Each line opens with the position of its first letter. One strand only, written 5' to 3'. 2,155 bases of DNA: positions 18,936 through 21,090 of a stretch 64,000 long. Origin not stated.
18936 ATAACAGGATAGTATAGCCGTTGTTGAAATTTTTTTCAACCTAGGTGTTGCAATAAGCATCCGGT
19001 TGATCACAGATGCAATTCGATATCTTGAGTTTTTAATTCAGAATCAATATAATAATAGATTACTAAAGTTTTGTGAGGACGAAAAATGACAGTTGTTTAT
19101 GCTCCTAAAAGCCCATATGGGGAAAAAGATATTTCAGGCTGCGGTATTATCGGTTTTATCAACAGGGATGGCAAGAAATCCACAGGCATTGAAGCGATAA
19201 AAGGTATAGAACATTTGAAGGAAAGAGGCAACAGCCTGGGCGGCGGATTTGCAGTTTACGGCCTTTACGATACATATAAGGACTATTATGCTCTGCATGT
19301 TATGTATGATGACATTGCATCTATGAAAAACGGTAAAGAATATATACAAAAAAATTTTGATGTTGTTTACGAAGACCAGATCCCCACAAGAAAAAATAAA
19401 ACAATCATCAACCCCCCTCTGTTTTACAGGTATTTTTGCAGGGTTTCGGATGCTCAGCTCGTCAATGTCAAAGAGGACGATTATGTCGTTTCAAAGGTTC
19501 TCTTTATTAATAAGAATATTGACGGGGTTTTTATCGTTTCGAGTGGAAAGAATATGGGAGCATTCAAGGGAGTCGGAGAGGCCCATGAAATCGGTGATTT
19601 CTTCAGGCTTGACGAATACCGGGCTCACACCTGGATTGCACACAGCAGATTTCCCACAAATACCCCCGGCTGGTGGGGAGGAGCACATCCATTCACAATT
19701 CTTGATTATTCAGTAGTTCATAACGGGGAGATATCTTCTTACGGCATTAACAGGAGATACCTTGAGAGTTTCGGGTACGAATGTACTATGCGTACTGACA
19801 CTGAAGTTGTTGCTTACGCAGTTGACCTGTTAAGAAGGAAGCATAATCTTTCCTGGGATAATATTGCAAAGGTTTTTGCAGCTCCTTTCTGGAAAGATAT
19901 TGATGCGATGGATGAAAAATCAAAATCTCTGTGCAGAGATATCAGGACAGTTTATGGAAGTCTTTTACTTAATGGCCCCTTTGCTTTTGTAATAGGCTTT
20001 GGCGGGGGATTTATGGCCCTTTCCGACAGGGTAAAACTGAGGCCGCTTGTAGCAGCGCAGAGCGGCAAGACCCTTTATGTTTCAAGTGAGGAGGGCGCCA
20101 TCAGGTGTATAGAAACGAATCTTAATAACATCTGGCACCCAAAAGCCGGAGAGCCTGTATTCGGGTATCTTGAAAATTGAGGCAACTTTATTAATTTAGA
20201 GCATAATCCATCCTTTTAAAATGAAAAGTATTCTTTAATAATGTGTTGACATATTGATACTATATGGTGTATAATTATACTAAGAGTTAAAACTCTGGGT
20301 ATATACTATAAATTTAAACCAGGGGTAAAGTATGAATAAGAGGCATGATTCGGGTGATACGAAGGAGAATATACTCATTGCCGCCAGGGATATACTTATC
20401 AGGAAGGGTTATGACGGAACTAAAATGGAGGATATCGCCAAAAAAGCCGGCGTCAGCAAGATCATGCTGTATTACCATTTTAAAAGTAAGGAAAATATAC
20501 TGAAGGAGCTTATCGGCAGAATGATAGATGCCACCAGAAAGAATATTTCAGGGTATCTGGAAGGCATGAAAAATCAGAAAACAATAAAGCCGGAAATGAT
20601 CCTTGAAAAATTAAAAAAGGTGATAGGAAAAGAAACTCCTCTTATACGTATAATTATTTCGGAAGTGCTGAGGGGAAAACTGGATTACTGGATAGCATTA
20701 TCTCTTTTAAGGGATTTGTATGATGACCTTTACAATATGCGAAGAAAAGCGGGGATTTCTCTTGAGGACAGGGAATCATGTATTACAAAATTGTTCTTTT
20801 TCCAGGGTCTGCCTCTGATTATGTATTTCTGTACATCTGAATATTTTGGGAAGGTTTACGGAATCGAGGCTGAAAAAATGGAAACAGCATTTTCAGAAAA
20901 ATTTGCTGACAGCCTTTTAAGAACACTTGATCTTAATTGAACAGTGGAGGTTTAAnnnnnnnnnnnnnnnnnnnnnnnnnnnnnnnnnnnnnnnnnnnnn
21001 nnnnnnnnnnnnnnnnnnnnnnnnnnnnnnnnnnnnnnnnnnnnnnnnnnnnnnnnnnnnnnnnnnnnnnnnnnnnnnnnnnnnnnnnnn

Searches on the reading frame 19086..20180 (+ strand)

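Call 38: search_protein_families(library=pfam, proteins=[window:19086-20180:+], max_evalue=0.0001)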
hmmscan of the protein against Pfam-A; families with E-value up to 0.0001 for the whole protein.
window:19086-20180:+ (364 aa): 3 families
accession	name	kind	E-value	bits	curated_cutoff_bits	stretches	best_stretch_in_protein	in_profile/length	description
PF00310.26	GATase_2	-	4.4e-09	36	19.9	1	133-228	149-247/420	Glutamine amidotransferases class-II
PF13522.11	GATase_6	-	1.3e-08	35.4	27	1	179-248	9-79/130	Glutamine amidotransferase domain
PF13537.11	GATase_7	-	2.7e-08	34.3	25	0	200-265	13-79/123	Glutamine amidotransferase domain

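Call 72: search_protein_families(library=ncbifam, proteins=[window:19086-20180:+], max_evalue=0.00001)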
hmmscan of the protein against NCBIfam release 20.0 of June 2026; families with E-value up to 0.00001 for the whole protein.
window:19086-20180:+ (364 aa): 4 families
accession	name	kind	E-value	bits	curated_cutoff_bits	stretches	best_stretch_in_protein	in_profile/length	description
NF001484.0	PRK00331.1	subfamily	1.1e-10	40.5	381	1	148-253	34-140/601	isomerizing glutamine--fructose-6-phosphate transaminase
TIGR01135.1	glmS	equivalog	1.7e-10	40.1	418.05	1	150-251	35-137/607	glutamine--fructose-6-phosphate transaminase (isomerizing)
TIGR01134.1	purF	equivalog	1.1e-09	38.2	350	1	154-344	38-203/432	amidophosphoribosyltransferase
TIGR01536.1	asn_synth_AEB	equivalog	7.7e-09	35.1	267.1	1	202-345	64-171/517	asparagine synthase (glutamine-hydrolyzing)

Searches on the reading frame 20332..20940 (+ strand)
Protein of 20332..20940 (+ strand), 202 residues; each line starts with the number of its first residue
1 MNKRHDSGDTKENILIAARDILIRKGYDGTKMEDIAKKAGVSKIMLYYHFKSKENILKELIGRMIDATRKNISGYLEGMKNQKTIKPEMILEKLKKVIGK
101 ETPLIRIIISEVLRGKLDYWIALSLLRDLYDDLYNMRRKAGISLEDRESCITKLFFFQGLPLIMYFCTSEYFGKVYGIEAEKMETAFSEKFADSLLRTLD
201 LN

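Call 38: search_protein_families(library=pfam, proteins=[window:20332-20940:+], max_evalue=0.0001)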
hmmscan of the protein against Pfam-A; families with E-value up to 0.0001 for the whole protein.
window:20332-20940:+ (202 aa): 1 family
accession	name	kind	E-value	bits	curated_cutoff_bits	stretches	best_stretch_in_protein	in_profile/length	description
PF00440.29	TetR_N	-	1.3e-16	60.5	24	1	14-60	1-47/47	Bacterial regulatory proteins, tetR family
